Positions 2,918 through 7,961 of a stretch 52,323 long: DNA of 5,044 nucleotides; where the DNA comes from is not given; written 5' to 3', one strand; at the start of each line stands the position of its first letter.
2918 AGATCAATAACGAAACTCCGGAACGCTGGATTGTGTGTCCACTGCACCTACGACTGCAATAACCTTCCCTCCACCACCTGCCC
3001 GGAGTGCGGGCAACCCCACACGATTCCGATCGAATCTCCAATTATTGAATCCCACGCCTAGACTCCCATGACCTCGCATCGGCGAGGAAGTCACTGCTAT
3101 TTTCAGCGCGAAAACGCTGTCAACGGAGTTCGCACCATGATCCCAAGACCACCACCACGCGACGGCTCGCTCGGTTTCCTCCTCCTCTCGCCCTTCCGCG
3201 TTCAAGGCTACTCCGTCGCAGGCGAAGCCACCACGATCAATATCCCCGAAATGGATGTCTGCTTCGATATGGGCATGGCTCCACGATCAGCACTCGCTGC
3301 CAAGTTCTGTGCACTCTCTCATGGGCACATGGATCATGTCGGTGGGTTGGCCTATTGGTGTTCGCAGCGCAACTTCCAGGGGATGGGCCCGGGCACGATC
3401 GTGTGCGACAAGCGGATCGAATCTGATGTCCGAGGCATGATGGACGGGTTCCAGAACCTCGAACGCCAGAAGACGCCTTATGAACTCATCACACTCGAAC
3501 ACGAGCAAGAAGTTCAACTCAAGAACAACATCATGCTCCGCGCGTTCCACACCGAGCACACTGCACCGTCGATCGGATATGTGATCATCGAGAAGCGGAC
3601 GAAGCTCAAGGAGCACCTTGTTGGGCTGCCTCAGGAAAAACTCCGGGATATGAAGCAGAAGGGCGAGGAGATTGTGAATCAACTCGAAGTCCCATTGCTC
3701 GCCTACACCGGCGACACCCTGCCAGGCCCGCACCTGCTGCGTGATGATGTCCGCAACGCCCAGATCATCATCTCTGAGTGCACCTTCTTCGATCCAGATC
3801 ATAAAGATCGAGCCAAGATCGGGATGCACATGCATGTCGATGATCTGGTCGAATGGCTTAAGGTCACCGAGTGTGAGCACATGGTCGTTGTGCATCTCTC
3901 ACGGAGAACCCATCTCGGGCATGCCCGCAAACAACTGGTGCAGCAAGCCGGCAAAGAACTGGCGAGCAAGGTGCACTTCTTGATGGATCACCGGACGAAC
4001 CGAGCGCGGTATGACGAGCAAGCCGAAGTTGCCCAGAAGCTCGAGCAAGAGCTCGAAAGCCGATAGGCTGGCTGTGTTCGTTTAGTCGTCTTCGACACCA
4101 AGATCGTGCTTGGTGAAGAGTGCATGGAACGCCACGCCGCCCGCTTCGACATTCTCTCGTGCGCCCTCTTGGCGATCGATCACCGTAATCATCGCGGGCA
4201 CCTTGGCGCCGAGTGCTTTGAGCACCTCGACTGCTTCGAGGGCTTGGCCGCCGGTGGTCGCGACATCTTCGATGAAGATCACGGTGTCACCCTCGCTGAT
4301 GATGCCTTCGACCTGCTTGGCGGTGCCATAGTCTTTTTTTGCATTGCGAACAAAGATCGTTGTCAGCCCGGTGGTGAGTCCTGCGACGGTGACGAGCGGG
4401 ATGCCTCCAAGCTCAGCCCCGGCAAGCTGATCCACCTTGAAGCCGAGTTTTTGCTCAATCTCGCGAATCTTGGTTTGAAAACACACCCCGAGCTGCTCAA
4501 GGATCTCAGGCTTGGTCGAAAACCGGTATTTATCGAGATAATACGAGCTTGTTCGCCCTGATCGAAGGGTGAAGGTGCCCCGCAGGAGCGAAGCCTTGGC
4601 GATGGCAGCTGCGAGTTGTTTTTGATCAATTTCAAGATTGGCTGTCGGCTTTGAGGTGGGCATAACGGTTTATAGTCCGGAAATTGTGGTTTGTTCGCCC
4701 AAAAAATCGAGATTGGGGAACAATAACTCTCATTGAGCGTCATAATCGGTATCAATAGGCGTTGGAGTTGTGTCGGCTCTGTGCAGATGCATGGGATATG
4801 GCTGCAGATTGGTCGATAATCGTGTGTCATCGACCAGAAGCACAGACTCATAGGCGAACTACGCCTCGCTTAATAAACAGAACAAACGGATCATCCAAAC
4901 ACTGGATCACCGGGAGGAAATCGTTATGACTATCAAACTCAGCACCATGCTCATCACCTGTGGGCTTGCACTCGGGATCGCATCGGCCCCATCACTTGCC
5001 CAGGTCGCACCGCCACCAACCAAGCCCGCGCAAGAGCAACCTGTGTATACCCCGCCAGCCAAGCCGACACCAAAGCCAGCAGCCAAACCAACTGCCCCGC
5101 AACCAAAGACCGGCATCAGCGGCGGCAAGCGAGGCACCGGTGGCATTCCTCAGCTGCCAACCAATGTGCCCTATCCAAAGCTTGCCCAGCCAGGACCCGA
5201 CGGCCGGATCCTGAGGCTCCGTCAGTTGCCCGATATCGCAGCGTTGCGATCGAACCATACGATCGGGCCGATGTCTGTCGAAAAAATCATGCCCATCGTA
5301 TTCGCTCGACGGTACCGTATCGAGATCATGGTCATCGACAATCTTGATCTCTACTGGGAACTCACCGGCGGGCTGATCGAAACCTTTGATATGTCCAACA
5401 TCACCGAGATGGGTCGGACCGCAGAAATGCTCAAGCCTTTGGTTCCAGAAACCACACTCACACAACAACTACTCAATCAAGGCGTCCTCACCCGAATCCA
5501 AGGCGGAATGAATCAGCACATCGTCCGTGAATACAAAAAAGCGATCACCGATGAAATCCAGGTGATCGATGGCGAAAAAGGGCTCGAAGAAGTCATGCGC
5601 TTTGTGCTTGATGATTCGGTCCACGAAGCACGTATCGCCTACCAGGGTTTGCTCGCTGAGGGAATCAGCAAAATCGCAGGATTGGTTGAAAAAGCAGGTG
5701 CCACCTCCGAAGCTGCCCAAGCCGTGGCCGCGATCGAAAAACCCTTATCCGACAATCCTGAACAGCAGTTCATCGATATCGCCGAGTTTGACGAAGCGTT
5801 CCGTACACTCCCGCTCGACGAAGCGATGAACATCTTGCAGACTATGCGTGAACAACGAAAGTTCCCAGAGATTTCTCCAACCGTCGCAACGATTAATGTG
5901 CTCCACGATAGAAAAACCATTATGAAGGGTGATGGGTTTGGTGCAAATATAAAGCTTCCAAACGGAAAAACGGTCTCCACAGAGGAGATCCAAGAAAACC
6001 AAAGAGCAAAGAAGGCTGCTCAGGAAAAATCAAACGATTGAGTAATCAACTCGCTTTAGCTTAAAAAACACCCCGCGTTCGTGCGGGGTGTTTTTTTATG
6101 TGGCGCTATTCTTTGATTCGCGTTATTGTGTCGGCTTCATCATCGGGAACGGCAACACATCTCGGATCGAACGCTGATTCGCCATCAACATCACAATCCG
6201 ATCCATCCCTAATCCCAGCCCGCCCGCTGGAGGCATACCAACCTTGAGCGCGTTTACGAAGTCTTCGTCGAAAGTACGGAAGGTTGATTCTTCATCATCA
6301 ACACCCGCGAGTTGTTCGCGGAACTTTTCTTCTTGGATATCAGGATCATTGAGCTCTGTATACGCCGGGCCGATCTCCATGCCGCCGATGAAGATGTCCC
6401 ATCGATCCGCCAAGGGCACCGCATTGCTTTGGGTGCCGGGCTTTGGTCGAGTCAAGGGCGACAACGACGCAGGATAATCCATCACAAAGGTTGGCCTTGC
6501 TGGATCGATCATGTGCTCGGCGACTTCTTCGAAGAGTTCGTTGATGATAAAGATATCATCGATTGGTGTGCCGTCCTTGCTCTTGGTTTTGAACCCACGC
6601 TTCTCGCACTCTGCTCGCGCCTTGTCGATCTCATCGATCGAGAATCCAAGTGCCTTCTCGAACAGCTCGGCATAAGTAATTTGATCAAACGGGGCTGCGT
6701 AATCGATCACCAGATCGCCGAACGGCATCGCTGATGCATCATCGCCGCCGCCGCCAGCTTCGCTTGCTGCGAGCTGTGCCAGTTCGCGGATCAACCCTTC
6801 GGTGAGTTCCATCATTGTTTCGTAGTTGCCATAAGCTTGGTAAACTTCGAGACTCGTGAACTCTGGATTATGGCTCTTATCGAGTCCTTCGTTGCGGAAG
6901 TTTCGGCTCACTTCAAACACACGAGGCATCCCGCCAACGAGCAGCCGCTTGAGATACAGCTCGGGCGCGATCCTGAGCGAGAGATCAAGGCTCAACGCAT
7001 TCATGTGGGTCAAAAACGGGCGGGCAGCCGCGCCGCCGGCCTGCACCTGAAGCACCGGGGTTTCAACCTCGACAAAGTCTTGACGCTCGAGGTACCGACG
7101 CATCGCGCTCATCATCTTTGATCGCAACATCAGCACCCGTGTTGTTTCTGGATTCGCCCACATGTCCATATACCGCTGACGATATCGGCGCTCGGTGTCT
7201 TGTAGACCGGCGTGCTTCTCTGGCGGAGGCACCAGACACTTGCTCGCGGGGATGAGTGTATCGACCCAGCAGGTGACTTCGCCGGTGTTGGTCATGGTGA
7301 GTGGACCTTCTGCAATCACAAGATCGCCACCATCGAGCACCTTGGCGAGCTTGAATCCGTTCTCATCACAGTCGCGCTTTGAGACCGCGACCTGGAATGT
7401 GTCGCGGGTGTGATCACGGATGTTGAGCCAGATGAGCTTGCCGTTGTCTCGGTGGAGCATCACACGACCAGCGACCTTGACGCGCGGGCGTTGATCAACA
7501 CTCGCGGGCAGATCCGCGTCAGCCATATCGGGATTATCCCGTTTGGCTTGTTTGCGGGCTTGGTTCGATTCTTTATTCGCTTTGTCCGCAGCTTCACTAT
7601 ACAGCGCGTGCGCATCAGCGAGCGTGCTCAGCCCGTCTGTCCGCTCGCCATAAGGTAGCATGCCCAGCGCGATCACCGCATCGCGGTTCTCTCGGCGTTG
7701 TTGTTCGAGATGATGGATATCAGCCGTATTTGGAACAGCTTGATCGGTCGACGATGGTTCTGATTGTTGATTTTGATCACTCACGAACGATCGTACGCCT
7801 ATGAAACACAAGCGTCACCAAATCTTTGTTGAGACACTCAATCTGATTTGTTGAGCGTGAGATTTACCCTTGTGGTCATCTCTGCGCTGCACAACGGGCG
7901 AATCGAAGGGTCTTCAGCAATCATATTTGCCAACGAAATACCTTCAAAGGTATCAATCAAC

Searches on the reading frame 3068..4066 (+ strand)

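Call 40: search_protein_families(library=pfam, proteins=[window:3068-4066:+], max_evalue=0.0001)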
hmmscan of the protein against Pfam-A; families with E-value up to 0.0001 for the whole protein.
window:3068-4066:+ (332 aa): 2 families
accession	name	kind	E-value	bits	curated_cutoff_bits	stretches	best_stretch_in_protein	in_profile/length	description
PF12706.13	Lactamase_B_2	-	1.3e-12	48.2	27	1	82-176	35-133/200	Beta-lactamase superfamily domain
PF00753.33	Lactamase_B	-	6.5e-05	23.4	22.7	0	83-108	49-74/196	Metallo-beta-lactamase superfamily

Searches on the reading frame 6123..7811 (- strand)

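Call 40: search_protein_families(library=pfam, proteins=[window:6123-7811:-], max_evalue=0.0001)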
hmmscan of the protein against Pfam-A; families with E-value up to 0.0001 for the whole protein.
window:6123-7811:- (562 aa): 3 families
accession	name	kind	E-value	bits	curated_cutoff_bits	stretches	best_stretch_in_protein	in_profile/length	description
PF00152.25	tRNA-synt_2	-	2.5e-87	293.3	25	1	206-558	2-307/308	tRNA synthetases class II (D, K and N)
PF01336.31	tRNA_anti-codon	-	2.7e-10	40.5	27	1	111-185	1-71/75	OB-fold nucleic acid binding domain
PF01409.25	tRNA-synt_2d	-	3.5e-05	23.8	19.8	0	297-329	104-136/246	tRNA synthetases class II core domain (F)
